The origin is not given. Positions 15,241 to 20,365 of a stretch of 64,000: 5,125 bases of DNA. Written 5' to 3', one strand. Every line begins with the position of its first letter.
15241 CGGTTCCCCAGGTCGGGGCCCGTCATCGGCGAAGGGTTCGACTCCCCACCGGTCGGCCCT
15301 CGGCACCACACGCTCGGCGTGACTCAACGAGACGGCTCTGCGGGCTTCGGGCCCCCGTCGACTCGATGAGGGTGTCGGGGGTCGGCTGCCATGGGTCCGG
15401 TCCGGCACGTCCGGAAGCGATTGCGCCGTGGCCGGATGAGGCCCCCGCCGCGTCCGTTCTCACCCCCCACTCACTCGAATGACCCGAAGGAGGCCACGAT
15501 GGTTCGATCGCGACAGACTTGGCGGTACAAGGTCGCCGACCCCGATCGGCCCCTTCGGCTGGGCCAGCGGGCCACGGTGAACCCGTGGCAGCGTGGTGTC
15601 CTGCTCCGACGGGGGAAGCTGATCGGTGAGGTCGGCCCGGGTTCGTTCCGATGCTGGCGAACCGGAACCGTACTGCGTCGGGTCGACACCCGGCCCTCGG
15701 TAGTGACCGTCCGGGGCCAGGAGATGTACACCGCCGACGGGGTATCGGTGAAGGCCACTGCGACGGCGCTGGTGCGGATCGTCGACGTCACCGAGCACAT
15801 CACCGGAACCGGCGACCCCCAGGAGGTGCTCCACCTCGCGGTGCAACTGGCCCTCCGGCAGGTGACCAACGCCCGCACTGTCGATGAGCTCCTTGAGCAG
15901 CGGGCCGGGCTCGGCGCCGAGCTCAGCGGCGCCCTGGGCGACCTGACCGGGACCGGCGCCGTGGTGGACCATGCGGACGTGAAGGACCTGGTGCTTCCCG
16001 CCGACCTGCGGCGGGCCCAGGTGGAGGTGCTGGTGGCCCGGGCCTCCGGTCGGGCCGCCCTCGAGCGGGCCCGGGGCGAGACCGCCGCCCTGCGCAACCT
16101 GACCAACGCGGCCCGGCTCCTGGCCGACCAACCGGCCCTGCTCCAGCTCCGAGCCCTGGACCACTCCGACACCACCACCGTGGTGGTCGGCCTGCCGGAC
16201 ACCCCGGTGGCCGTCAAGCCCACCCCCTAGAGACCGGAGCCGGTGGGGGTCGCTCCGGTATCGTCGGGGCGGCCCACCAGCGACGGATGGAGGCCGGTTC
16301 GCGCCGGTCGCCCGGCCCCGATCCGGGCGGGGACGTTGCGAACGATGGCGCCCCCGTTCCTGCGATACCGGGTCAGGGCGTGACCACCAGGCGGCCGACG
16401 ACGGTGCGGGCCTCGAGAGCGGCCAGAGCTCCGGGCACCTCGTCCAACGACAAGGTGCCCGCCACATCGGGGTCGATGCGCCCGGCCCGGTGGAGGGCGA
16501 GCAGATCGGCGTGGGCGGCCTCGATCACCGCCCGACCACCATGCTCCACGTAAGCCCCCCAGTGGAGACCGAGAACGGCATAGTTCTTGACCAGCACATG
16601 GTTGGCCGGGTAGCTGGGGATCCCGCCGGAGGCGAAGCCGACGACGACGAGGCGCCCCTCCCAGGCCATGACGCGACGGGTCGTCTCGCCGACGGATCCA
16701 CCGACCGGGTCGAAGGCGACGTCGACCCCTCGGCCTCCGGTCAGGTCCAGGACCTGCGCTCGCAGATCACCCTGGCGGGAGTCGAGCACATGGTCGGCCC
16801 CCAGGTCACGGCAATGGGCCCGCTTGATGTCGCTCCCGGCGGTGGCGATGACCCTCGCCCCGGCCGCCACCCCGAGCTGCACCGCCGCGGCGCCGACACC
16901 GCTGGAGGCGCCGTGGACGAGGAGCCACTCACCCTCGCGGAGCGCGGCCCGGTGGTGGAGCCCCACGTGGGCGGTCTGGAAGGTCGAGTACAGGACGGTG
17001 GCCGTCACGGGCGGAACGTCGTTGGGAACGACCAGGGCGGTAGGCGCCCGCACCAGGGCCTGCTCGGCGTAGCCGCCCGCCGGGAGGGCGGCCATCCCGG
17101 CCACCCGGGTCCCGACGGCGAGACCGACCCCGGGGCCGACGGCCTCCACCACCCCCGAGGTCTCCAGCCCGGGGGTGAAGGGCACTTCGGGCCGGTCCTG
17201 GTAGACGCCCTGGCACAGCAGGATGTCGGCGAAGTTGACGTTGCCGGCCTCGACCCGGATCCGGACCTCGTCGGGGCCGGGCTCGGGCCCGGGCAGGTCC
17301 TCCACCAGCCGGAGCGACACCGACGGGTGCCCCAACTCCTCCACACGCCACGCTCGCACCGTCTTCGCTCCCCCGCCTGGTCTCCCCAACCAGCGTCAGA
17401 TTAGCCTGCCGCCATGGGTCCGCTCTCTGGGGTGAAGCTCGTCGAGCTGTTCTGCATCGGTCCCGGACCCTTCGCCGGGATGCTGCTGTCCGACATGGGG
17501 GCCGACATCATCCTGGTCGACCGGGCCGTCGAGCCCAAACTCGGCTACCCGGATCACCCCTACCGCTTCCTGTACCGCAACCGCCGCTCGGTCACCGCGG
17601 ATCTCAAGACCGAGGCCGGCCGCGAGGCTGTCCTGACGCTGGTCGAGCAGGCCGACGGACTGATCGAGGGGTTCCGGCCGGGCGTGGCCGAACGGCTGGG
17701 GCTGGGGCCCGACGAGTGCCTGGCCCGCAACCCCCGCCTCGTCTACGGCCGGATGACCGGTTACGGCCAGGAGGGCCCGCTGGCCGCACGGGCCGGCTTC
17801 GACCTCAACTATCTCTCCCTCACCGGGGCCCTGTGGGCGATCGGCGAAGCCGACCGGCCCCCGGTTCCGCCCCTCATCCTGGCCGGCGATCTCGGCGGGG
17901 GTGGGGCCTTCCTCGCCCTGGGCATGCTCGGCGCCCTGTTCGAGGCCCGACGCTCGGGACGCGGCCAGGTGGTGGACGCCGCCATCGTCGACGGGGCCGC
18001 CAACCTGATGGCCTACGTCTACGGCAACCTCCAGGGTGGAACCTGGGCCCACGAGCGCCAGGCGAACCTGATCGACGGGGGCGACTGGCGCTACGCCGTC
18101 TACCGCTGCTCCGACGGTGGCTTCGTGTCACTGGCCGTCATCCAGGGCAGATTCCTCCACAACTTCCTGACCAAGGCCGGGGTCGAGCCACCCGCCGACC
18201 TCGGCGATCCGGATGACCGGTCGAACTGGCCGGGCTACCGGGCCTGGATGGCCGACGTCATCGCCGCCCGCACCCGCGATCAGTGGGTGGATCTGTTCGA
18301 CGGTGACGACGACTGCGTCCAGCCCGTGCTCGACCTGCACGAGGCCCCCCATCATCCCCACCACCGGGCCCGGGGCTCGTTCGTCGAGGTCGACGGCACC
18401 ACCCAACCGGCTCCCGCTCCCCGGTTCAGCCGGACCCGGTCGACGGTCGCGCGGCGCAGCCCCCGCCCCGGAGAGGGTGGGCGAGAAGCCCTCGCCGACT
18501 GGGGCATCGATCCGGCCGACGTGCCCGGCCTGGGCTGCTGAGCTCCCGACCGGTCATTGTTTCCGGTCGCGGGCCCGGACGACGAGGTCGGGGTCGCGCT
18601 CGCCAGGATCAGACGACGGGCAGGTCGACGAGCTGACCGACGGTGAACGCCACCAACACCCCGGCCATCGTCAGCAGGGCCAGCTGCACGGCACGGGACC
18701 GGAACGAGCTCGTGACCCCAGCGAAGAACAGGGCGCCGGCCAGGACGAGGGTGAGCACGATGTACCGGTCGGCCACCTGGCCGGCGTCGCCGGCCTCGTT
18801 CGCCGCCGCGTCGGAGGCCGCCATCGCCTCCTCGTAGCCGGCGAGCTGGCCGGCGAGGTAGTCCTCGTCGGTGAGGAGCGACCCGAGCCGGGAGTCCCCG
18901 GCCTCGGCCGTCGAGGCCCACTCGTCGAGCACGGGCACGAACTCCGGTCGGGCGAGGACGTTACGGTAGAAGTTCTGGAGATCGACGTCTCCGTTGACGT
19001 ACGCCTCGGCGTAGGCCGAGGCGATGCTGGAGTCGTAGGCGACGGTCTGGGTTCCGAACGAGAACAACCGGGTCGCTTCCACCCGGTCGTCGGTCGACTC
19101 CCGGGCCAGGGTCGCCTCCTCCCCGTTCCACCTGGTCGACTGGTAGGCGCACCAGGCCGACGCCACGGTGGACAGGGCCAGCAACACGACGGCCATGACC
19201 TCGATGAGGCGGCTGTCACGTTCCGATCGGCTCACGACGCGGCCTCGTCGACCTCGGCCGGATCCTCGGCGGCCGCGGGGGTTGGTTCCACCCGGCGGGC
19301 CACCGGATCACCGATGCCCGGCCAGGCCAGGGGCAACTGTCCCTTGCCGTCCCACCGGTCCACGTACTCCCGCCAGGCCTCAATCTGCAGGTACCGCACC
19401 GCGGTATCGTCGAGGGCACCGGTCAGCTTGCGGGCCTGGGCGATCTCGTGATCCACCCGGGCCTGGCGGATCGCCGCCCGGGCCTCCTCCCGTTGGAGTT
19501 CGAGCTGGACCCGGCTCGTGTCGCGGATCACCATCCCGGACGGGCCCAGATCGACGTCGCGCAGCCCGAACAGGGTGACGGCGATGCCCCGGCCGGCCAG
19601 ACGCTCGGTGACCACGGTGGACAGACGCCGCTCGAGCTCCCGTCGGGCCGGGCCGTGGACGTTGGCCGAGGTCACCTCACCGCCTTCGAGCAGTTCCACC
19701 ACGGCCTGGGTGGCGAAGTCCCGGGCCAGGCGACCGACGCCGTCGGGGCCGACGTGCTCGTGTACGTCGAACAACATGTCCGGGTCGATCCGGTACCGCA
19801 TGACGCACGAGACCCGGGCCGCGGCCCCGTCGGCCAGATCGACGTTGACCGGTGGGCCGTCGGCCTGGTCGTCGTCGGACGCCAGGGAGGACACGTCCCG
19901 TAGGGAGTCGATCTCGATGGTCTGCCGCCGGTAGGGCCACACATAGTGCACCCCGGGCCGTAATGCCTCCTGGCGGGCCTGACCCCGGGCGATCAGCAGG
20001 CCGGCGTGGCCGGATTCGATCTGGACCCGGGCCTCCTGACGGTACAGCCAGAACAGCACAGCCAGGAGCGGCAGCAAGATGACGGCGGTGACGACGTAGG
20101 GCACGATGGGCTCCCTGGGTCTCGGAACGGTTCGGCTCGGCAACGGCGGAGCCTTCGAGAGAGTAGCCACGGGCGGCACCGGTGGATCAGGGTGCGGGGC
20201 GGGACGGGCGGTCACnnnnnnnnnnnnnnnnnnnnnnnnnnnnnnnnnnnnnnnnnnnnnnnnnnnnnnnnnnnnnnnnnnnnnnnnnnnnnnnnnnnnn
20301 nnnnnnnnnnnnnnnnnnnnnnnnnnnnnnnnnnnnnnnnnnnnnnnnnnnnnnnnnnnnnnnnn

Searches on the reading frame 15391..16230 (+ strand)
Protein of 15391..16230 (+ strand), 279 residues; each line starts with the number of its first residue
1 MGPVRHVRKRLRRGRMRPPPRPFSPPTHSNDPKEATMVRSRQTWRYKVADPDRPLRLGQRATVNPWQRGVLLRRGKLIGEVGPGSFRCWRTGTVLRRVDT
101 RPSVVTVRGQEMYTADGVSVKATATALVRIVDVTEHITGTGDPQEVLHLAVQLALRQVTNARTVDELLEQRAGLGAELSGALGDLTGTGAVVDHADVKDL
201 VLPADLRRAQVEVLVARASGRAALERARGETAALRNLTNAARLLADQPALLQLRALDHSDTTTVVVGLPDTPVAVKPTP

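Call 33: search_protein_families(library=pfam, proteins=[window:15391-16230:+], max_evalue=0.01)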
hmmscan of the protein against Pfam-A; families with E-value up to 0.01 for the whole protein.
window:15391-16230:+ (279 aa): 1 family
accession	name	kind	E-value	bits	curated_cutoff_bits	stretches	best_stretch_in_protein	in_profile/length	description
PF01145.31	Band_7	-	3.9e-24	86.1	23.6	1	62-230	2-175/176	SPFH domain / Band 7 family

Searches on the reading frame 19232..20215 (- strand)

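Call 89: search_protein_families(library=pfam, proteins=[window:19232-20215:-], max_evalue=0.001)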
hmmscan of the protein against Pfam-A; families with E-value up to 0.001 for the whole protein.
window:19232-20215:- (327 aa): 1 family
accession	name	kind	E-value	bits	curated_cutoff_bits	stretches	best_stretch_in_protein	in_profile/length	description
PF01145.31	Band_7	-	4.1e-13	50.2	23.6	1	65-252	2-172/176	SPFH domain / Band 7 family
